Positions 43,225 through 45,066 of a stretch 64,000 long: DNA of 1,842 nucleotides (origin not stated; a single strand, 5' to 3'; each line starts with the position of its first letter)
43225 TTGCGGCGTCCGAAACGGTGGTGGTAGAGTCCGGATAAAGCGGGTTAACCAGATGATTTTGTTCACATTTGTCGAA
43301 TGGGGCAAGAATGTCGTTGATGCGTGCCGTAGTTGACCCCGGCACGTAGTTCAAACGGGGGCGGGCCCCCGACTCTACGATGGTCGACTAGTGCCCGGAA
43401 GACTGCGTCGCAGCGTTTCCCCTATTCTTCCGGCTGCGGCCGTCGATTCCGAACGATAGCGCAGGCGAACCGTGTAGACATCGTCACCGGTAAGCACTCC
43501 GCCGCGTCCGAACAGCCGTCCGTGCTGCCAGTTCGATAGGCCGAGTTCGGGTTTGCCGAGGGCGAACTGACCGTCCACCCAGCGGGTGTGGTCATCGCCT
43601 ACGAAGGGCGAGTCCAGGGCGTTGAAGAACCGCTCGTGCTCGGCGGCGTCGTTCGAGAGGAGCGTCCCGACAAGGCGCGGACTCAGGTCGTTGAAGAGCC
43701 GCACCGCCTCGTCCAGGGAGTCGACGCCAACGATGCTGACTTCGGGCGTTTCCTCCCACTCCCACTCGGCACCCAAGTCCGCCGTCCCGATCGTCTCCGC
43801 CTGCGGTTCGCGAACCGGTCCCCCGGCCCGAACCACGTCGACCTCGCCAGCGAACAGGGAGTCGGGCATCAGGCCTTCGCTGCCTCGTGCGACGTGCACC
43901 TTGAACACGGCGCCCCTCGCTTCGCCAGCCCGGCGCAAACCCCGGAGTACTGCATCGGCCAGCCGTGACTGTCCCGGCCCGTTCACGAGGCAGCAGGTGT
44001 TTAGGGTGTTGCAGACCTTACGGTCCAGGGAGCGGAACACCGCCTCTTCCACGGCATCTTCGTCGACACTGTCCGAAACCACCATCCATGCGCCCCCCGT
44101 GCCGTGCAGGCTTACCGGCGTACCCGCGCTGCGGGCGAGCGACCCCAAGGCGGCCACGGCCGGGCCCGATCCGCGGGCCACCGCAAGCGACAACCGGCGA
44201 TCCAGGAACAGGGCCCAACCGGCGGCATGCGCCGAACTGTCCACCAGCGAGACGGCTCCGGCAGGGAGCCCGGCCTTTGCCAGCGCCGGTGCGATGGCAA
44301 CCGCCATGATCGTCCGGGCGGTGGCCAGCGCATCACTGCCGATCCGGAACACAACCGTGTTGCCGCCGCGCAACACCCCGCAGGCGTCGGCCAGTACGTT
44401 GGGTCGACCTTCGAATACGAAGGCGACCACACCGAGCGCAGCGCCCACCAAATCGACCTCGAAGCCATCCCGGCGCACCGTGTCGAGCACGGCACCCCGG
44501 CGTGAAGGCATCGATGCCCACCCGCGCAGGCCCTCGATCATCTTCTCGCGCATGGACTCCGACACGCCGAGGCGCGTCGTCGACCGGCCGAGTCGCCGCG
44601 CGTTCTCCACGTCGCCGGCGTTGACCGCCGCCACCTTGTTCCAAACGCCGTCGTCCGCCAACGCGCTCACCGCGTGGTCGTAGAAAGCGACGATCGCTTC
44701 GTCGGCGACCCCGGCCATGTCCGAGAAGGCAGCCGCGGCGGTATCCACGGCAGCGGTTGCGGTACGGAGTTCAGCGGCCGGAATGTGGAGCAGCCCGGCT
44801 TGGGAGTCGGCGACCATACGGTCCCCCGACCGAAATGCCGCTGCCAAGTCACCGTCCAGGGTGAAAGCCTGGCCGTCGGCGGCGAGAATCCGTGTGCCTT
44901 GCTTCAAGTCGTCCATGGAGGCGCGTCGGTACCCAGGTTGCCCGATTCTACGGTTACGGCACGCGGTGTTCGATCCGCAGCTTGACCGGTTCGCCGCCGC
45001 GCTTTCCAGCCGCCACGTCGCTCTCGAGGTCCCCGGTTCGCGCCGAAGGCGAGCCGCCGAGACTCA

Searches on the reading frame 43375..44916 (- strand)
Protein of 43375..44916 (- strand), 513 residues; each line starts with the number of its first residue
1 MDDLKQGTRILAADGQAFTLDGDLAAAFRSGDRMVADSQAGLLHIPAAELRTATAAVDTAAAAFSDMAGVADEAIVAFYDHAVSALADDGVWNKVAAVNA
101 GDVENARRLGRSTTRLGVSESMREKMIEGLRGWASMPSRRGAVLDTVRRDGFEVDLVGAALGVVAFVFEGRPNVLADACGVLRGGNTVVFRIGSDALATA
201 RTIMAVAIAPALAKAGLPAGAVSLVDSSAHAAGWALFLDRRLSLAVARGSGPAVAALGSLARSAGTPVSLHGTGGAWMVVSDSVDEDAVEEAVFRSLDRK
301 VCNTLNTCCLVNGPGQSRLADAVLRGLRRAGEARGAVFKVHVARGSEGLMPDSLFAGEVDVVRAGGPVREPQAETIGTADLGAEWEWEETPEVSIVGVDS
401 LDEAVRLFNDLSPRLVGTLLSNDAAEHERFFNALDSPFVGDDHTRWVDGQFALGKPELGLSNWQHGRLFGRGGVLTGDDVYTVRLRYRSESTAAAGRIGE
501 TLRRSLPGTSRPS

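Call 9: search_protein_families(library=pfam, proteins=[window:43375-44916:-], max_evalue=0.01)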
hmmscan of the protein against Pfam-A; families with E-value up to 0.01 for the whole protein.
window:43375-44916:- (513 aa): 1 family
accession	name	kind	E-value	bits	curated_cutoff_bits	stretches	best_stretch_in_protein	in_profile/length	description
PF00171.27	Aldedh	-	4.2e-12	45.8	23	1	177-296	146-261/461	Aldehyde dehydrogenase family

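Call 10: search_protein_families(library=ncbifam, proteins=[window:43375-44916:-], max_evalue=0.01)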
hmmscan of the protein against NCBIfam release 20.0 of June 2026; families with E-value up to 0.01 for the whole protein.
window:43375-44916:- (513 aa): 15 families
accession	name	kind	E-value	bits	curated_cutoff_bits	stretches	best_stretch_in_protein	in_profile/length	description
NF001221.0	PRK00197.1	equivalog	5.2e-34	117.7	289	1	56-462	10-389/418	glutamate-5-semialdehyde dehydrogenase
TIGR00407.1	proA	equivalog_domain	1.8e-27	96.2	317.45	1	93-461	32-379/398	glutamate-5-semialdehyde dehydrogenase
TIGR01092.1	P5CS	equivalog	2.9e-12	45.6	796.75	1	81-311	316-545/715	delta l-pyrroline-5-carboxylate synthetase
NF042993.1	AlphKGSA_gudD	equivalog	3.3e-06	26.1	770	1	184-293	167-272/481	alpha-ketoglutaric semialdehyde dehydrogenase GucD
TIGR03240.1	arg_catab_astD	equivalog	1.6e-05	23.9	579.3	1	181-295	156-265/484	succinylglutamate-semialdehyde dehydrogenase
NF006992.0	PRK09457.1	subfamily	9.7e-05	21.2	514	0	182-295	159-267/487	succinylglutamate-semialdehyde dehydrogenase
NF007497.0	PRK10090.1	equivalog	0.00013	20.9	500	1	179-309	164-286/480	aldehyde dehydrogenase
TIGR01780.1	SSADH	subfamily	0.00016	20.7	646.35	1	181-311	141-263/448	succinate-semialdehyde dehydrogenase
NF006915.0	PRK09406.1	equivalog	0.00067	18.6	730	0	181-293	147-254/457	NADP-dependent succinic semialdehyde dehydrogenase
NF052305.1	DioxValDhHalo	equivalog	0.0012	17.9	750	0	182-288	166-267/483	2,5-dioxovalerate dehydrogenase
NF010378.0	PRK13805.1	equivalog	0.0014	16.5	951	1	182-293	135-242/872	bifunctional acetaldehyde-CoA/alcohol dehydrogenase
NF008415.0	PRK11241.1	equivalog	0.0031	16.3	828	1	179-313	168-294/482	NADP-dependent succinate-semialdehyde dehydrogenase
NF050084.1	pip_6_carb_DH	equivalog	0.0032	16.4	730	0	184-294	144-253/475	L-piperidine-6-carboxylate dehydrogenase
NF010000.0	PRK13473.1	subfamily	0.0062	15.2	615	1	181-293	162-268/475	aminobutyraldehyde dehydrogenase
NF002852.0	PRK03137.1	subfamily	0.009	14.8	648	0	180-243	194-252/514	L-glutamate gamma-semialdehyde dehydrogenase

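Call 35: find_homologous_proteins(query=window:43375-44916:-, max_evalue=1e-30)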
Query window:43375-44916:- (513 aa): 7185 proteins with E <= 1e-30 among 8000 candidates; the best 120 are listed.
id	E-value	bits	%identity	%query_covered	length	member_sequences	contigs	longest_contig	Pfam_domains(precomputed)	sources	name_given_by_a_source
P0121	6.1e-297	1003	93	96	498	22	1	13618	PF00171.28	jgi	-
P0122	1.6e-290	982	92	96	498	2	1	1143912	PF00171.28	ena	-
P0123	1.6e-284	962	89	96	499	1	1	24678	PF00171.28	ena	-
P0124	6.7e-284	960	89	97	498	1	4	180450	PF00171.28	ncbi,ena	-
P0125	7.6e-284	960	89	96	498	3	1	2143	PF00171.28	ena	-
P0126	5.1e-283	957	90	96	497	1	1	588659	PF00171.28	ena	-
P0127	7.8e-283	956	90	96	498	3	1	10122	PF00171.28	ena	-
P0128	1.2e-281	953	86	99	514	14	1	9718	PF00171.28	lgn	-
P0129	3.8e-281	951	89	96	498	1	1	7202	PF00171.28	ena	-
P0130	8.9e-277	937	87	96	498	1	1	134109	PF00171.28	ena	-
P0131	1.0e-274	930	85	97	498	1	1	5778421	PF00171.28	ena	-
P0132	6.1e-274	927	86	96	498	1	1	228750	PF00171.28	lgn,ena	-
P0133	3.4e-272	921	85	96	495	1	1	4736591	PF00171.28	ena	-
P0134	1.1e-270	916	85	97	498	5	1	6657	PF00171.28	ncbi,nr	ncbi:MAG: aldehyde dehydrogenase family protein [Gammaproteobacteria bacterium]|nr:aldehyde dehydrog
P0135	3.4e-268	908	84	96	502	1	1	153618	PF00171.28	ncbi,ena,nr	ncbi:MAG: aldehyde dehydrogenase family protein [Gammaproteobacteria bacterium]|nr:aldehyde dehydrog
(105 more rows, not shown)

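Call 36: find_encoding_contigs(protein=P0122, flank=7000, max_places=2)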
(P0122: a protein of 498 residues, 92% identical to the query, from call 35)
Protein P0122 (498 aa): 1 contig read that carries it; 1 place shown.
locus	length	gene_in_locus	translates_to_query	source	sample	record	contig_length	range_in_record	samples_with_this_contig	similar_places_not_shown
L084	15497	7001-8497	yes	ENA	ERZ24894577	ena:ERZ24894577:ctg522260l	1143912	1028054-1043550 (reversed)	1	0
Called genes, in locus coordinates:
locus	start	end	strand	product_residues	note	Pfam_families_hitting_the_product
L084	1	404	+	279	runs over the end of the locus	PF04773:FecR, PF16344:FecR_C (weak)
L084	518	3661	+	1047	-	PF07715:Plug, PF00593:TonB_dep_Rec_b-barrel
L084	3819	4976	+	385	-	-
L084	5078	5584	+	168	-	PF13442:Cytochrome_CBB3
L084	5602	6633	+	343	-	PF07995:GSDH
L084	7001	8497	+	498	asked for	PF00171:Aldedh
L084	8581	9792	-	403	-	PF12704:MacB_PCD, PF02687:FtsX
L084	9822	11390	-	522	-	PF00364:Biotin_lipoyl (faint), PF25917:BSH_RND, PF25973:BSH_CzcB, PF25984:BSH_YknX (faint), PF25989:YknX_C (faint), PF25954:Beta-barrel_RND_2, PF25990:Beta-barrel_YknX (weak)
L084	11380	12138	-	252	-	PF00005:ABC_tran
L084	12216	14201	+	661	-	PF04932:Wzy_C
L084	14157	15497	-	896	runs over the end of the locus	PF01326:PPDK_N, PF27448:Rph_4th, PF00391:PEP-utilizers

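Call 37: find_encoding_contigs(protein=P0126, flank=7000, max_places=2)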
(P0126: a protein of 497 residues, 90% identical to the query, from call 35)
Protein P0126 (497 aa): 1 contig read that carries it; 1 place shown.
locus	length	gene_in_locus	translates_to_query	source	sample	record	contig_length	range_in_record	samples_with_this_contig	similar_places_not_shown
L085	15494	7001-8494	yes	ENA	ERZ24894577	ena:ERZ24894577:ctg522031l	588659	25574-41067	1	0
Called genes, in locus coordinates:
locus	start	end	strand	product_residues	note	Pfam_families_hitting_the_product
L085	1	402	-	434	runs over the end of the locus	PF01979:Amidohydro_1, PF07969:Amidohydro_3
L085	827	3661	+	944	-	PF07715:Plug, PF00593:TonB_dep_Rec_b-barrel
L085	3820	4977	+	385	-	-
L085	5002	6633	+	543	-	PF13442:Cytochrome_CBB3, PF07995:GSDH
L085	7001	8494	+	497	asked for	PF00171:Aldedh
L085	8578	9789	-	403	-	PF12704:MacB_PCD, PF02687:FtsX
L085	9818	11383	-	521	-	PF25917:BSH_RND, PF25973:BSH_CzcB, PF25984:BSH_YknX (faint), PF25954:Beta-barrel_RND_2, PF25990:Beta-barrel_YknX (weak), PF25989:YknX_C (faint)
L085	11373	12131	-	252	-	PF00005:ABC_tran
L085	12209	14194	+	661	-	PF04932:Wzy_C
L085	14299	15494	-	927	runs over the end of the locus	PF01326:PPDK_N, PF27448:Rph_4th, PF00391:PEP-utilizers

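Call 38: find_encoding_contigs(protein=P0121, flank=7000, max_places=2)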
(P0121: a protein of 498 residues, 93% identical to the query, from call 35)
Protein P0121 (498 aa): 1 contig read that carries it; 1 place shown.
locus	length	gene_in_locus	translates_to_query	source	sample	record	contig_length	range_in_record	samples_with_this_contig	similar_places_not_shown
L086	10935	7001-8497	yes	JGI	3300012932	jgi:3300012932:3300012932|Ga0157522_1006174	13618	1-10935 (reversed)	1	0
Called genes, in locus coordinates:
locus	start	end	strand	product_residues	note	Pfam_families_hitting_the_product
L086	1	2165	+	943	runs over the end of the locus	PF07715:Plug, PF00593:TonB_dep_Rec_b-barrel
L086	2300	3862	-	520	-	PF13442:Cytochrome_CBB3, PF07995:GSDH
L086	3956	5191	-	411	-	-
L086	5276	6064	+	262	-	PF19649:DUF6152, PF23892:Ig_CycH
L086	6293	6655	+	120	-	PF05973:Gp49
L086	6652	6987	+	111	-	PF13744:HTH_37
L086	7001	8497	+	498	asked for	PF00171:Aldedh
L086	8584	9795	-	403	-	PF12704:MacB_PCD, PF02687:FtsX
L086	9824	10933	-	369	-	?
